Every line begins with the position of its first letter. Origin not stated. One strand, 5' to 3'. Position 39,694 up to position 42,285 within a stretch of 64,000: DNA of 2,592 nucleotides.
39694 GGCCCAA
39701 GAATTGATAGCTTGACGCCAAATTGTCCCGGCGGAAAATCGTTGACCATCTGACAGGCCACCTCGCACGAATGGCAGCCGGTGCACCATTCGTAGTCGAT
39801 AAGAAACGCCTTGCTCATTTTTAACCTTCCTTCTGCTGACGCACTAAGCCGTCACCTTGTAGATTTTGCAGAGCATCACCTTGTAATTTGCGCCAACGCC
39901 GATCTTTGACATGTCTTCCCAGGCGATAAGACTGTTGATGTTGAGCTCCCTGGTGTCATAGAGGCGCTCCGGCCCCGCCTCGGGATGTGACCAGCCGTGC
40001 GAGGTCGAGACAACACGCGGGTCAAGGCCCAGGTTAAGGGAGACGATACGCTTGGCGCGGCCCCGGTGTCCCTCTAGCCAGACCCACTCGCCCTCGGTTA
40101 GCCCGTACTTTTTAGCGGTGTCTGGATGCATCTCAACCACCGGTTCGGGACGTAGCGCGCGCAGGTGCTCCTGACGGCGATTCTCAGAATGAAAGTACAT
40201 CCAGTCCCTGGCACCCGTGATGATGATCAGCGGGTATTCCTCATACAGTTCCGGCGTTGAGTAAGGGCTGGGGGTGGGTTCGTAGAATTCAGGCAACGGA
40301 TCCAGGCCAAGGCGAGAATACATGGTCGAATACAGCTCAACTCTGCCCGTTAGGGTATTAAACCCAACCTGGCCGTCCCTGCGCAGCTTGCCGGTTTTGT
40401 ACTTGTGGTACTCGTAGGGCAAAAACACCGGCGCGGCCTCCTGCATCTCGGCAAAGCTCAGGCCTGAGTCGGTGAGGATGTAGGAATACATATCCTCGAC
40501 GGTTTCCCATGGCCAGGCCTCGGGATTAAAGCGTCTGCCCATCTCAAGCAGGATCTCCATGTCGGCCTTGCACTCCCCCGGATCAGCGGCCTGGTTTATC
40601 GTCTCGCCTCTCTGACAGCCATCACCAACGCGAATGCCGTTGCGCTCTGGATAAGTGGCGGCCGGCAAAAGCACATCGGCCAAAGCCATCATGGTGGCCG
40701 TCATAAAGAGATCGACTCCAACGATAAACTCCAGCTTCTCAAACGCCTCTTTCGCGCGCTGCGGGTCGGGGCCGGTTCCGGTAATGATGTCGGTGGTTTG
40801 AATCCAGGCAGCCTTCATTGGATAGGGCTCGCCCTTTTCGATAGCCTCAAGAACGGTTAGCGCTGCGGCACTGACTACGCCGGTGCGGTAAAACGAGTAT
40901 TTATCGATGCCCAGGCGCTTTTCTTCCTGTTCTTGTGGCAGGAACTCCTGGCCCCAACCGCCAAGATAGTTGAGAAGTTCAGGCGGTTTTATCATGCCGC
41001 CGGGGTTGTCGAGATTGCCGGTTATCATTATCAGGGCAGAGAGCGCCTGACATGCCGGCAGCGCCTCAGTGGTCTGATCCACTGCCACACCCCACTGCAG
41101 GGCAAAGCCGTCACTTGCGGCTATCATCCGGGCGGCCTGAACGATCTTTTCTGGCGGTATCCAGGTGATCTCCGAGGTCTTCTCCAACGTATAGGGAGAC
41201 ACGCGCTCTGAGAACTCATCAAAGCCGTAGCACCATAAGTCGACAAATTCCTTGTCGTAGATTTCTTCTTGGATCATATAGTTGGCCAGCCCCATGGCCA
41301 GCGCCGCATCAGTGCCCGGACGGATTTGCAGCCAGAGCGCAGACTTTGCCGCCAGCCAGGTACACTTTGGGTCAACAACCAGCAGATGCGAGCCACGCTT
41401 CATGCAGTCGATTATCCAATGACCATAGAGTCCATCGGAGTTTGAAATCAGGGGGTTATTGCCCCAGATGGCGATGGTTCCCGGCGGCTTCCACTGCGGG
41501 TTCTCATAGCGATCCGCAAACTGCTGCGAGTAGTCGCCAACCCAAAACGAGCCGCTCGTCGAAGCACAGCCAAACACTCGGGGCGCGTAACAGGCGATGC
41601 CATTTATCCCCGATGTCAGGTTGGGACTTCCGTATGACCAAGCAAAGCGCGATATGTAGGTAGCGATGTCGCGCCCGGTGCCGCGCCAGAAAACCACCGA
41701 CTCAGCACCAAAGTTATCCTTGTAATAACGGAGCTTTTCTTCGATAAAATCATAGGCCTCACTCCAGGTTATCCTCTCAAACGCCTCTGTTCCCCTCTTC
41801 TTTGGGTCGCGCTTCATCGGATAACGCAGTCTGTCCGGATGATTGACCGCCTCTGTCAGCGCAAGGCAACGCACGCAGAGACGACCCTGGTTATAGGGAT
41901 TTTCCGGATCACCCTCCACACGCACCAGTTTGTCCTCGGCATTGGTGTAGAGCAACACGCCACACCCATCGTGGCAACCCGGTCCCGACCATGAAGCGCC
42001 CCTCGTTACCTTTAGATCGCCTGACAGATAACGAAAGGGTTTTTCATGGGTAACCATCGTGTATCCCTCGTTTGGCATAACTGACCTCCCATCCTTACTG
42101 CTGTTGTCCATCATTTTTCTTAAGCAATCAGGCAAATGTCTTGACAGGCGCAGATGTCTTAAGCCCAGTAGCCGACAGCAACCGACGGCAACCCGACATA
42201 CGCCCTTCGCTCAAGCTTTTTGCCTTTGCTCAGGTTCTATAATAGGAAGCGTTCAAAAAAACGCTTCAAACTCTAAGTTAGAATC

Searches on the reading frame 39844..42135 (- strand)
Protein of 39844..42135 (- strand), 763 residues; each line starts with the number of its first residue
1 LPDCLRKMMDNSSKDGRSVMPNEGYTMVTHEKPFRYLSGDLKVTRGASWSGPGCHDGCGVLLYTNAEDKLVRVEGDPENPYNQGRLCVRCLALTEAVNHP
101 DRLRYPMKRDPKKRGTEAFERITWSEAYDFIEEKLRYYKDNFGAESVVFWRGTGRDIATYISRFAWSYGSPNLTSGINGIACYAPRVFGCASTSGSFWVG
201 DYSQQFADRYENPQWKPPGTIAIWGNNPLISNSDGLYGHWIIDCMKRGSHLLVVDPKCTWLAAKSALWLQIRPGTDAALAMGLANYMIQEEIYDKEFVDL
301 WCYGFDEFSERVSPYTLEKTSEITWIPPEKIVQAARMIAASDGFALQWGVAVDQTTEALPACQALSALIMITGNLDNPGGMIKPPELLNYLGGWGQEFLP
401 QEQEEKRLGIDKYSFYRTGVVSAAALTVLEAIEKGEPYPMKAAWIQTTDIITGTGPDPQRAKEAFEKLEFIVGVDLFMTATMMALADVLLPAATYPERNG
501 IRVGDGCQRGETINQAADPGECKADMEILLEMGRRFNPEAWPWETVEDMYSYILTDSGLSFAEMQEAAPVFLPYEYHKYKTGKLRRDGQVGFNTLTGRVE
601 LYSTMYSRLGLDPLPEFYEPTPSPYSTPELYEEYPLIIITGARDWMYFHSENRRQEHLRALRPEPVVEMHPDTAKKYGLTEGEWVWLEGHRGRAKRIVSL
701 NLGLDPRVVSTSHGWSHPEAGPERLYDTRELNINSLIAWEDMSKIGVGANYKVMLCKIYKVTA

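Call 66: search_protein_families(library=pfam, max_evalue=0.00001, proteins=[window:39844-42135:-])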
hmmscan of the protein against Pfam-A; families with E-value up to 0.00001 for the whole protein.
window:39844-42135:- (763 aa): 3 families
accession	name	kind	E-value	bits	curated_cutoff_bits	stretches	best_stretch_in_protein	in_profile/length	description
PF00384.28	Molybdopterin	-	3.4e-32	112.3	24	1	102-532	1-350/353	Molybdopterin oxidoreductase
PF01568.27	Molydop_binding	-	1.4e-16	60.9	26.8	1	638-753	3-108/110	Molydopterin dinucleotide binding domain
PF04879.21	Molybdop_Fe4S4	-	1.7e-09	37.9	22.7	1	52-99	9-55/55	Molybdopterin oxidoreductase Fe4S4 domain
